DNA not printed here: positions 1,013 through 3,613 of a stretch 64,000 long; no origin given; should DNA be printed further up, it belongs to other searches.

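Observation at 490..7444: Accessory island between trmD and tgt: HigBA, a secreted lipoprotein/DUF3142/SLT operon, YefM-YoeB, and AbiEi-AbiEii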

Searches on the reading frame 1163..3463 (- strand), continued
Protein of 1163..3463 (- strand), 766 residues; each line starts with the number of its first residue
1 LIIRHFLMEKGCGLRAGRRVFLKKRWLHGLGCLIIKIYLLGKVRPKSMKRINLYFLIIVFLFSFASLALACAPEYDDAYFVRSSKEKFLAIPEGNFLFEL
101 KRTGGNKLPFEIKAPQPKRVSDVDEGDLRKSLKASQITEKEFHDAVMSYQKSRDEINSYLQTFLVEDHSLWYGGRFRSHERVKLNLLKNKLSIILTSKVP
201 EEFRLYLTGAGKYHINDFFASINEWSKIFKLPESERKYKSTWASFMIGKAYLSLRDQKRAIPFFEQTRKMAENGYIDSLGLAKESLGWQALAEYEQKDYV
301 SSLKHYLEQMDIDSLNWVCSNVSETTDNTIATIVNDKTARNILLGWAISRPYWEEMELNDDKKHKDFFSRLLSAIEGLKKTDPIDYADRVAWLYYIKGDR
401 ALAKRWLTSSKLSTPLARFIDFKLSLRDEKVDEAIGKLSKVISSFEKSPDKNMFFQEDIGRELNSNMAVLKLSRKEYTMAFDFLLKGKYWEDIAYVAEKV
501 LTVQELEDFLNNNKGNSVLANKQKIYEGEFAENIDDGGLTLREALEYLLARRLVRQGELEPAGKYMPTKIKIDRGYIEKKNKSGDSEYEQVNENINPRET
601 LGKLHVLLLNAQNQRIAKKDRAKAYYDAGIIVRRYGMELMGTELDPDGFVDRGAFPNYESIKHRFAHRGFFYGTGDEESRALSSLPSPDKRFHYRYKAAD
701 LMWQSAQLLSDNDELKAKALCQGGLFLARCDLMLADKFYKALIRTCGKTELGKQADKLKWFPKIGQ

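Call 38: find_encoding_contigs(protein=P0051, flank=8000, max_places=2)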
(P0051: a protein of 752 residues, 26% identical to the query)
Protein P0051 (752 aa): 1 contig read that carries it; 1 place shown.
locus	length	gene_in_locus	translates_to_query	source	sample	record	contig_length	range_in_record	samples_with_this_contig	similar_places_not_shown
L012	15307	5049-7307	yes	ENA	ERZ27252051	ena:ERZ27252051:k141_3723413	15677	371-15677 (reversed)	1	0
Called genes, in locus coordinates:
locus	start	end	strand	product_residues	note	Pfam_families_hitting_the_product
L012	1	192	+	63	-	?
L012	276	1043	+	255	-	PF13365:Trypsin_2 (weak)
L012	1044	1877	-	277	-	PF00749:tRNA-synt_1c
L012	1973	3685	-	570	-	-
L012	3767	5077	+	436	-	PF11340:DUF3142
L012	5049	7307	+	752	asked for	-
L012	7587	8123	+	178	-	PF01058:Oxidored_q6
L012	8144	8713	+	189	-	PF00329:Complex1_30kDa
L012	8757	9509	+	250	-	PF01694:Rhomboid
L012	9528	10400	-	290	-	-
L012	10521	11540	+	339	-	PF01073:3Beta_HSD, PF01370:Epimerase, PF02719:Polysacc_synt_2, PF04321:RmlD_sub_bind, PF05368:NmrA, PF07993:NAD_binding_4 (faint), PF16363:GDP_Man_Dehyd, PF13460:NAD_binding_10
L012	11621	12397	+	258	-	PF07963:N_methyl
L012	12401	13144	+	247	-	-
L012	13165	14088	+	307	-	PF07963:N_methyl (weak)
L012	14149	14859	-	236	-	PF01255:Prenyltransf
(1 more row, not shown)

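Call 39: find_encoding_contigs(protein=P0049, flank=8000, max_places=2)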
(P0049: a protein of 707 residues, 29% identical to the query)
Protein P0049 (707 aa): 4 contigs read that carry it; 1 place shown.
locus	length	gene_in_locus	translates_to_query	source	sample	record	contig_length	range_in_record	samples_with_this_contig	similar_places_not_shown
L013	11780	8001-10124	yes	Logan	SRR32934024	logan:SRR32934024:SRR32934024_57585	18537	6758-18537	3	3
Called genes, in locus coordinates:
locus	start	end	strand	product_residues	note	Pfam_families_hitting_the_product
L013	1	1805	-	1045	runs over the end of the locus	PF00873:ACR_tran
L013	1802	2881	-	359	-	PF25919:BSH_CusB (faint), PF25917:BSH_RND, PF25954:Beta-barrel_RND_2, PF25967:RND-MFP_C (faint), PF25989:YknX_C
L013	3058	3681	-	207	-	PF00440:TetR_N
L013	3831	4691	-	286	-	PF05721:PhyH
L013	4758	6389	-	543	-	PF07995:GSDH, PF18884:TSP3_bac, PF10342:Kre9_KNH (weak)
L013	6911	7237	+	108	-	PF09862:DUF2089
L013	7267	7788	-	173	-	PF13302:Acetyltransf_3, PF13420:Acetyltransf_4, PF00583:Acetyltransf_1, PF13673:Acetyltransf_10 (weak), PF13508:Acetyltransf_7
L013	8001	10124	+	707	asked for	PF07719:TPR_2 (faint)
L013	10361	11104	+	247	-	PF06439:3keto-disac_hyd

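Call 44: find_related_loci(query=A3, collection=metagenome_contigs, flank=8000)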
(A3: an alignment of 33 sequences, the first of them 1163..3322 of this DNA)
Query A3 (719 aa) in metagenome_contigs; peptide patterns used: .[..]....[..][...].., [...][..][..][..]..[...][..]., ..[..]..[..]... (x = any residue, [..] = any of these).
600 stretches matched a pattern (row limit reached: there are more); 535 encode a relative of the query (tblastn E <= 1e-3); the best 80 are kept; 80 distinct loci.
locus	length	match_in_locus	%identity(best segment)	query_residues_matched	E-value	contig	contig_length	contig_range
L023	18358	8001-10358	47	3-719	0e+0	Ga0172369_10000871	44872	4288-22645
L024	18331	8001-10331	46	10-719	0e+0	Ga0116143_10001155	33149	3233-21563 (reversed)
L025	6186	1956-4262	46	9-719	0e+0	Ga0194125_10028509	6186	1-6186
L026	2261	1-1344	67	317-717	0e+0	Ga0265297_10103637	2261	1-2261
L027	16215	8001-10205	44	11-719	0e+0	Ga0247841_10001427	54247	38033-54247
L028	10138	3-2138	43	35-717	0e+0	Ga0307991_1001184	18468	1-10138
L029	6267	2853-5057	43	9-719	0e+0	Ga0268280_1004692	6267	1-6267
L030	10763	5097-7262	43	9-716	0e+0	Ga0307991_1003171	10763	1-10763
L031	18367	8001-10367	46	2-719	0e+0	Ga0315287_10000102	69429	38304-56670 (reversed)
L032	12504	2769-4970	43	9-716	4e-177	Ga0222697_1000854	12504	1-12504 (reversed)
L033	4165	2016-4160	42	3-693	0e+0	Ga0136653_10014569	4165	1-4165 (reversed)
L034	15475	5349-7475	41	21-716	5e-170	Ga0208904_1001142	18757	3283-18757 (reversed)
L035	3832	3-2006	42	98-717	1e-167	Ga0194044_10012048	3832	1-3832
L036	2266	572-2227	44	10-525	1e-149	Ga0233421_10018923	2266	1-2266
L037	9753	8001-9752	41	9-600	1e-134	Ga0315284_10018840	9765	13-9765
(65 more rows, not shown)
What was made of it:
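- The pair is common in soil, peat and sediment metagenomes (call 44).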

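Call 57: find_encoding_contigs(protein=P0003, flank=8000, max_places=2)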
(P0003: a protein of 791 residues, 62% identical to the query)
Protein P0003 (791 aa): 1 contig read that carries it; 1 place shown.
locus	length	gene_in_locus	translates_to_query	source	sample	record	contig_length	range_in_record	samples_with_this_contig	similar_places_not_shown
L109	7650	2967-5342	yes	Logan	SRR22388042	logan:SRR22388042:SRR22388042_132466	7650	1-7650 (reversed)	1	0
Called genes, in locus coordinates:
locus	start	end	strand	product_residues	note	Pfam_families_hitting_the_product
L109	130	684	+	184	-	-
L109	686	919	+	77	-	-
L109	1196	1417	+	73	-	PF12797:Fer4_2 (faint), PF12837:Fer4_6 (weak), PF13237:Fer4_10 (weak), PF25160:LdpA_Fe-S-bd (weak), PF12838:Fer4_7 (weak), PF00037:Fer4 (weak), PF12837:Fer4_6 (weak)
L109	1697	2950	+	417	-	PF11340:DUF3142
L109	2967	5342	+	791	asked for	-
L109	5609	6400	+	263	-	PF01040:UbiA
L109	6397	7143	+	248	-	PF11306:DUF3108 (weak)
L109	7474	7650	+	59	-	?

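Call 59: find_related_loci(query=A3, collection=viral_contigs, flank=6000)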
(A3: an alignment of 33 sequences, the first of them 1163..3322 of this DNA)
Query A3 (719 aa) in viral_contigs; peptide patterns used: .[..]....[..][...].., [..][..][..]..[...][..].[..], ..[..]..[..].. (x = any residue, [..] = any of these).
19 stretches matched a pattern; 1 encode a relative of the query (tblastn E <= 1e-3); 1 distinct loci.
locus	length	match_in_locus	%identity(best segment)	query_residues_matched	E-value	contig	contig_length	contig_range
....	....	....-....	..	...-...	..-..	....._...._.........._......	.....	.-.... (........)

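Call 73: list_cluster_members(proteins=[P0002, P0009, P0012, P0022, P0038, P0046, P0151, P0124, P0145, P0171])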
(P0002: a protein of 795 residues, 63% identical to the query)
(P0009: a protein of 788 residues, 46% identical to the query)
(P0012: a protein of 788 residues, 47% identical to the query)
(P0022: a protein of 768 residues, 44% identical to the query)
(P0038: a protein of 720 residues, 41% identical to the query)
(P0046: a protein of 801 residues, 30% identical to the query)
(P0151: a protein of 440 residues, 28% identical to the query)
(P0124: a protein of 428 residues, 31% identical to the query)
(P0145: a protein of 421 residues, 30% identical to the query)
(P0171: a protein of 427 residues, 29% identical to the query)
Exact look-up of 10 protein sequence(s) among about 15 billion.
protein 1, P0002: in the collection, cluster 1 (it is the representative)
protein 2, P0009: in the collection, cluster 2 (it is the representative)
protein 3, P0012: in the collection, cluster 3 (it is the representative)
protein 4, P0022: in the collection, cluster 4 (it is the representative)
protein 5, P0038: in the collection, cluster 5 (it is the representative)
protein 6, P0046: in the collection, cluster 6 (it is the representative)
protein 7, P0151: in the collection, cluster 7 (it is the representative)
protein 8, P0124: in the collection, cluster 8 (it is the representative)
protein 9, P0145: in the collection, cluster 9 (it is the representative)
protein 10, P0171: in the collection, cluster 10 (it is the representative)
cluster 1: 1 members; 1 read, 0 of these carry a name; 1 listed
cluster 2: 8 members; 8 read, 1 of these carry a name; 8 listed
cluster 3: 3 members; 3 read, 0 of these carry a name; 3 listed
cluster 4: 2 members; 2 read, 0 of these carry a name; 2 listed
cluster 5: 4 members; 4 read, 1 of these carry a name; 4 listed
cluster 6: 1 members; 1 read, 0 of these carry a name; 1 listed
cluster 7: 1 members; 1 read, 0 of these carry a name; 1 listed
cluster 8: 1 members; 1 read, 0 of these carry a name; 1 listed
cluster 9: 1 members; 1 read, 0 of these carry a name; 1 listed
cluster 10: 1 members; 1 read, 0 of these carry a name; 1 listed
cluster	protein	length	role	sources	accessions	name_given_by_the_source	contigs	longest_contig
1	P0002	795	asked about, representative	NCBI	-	-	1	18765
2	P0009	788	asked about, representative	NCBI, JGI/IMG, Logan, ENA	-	-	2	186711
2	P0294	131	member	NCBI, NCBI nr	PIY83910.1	MAG: hypothetical protein COY78_00615 [Candidatus Omnitrophica bacterium ...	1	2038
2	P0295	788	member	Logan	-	-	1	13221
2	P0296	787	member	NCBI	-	-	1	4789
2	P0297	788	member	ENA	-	-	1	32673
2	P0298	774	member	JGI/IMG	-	-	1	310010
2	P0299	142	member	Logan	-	-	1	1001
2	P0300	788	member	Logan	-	-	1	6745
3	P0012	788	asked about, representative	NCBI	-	-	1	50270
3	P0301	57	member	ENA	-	-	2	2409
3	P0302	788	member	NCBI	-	-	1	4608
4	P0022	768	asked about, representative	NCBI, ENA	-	-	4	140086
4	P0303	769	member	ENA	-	-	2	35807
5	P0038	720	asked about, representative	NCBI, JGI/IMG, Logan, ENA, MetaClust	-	\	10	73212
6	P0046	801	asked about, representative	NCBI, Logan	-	-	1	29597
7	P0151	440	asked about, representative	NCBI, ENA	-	-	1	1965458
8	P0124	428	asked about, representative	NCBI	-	-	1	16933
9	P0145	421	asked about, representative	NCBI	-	-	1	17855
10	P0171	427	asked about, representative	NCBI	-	-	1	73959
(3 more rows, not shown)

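Call 74: search_protein_representatives(alignment_id=A3)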
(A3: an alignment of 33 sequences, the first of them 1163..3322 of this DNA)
Query: 33 sequences, 746 profile positions. Proteins with E-value up to 0.001 (for the whole library): 2539; up to 1e-10: 2160; up to 1e-30: 1625. The best 150 are listed.
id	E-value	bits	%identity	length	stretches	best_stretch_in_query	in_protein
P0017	0.0e+00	1117.6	-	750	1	2-746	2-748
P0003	0.0e+00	1049.4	-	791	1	13-745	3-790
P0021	7.0e-292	986.7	-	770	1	1-745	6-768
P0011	1.8e-289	978.8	-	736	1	1-745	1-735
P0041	4.7e-283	957.5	-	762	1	3-743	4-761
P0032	6.4e-282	953.8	-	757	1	4-745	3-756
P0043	7.6e-276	933.7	-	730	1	3-745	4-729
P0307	5.8e-239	811.8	-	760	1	12-743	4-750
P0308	1.2e-238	810.8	-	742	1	7-743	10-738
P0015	1.6e-235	800.4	-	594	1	154-745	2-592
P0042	1.8e-227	773.8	-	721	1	1-743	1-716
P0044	4.8e-224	762.4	-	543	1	202-745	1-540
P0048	1.4e-200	684.9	-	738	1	3-743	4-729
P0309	6.8e-200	682.6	-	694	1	6-743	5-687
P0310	1.2e-196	671.9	-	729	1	11-745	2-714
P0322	2.5e-187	641.1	-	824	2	252-742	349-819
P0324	9.4e-187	639.1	-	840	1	15-745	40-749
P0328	1.4e-185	635.3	-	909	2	12-722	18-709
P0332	1.5e-184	631.9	-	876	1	7-744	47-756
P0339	2.9e-183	627.6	-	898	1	9-745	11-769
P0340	3.9e-183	627.2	-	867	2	72-742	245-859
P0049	4.8e-181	620.3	-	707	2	9-607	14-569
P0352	1.6e-180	618.5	-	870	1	12-745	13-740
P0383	1.7e-175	602.0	-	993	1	9-745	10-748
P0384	1.7e-175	601.9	-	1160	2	10-610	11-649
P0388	2.8e-175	601.2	-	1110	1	3-744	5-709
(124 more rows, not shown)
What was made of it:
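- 1163..3322 (-): 719-aa exported TPR/alpha-solenoid protein, the conserved partner of DUF3142. 1,625 cluster representatives at E<=1e-30 (call 74).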
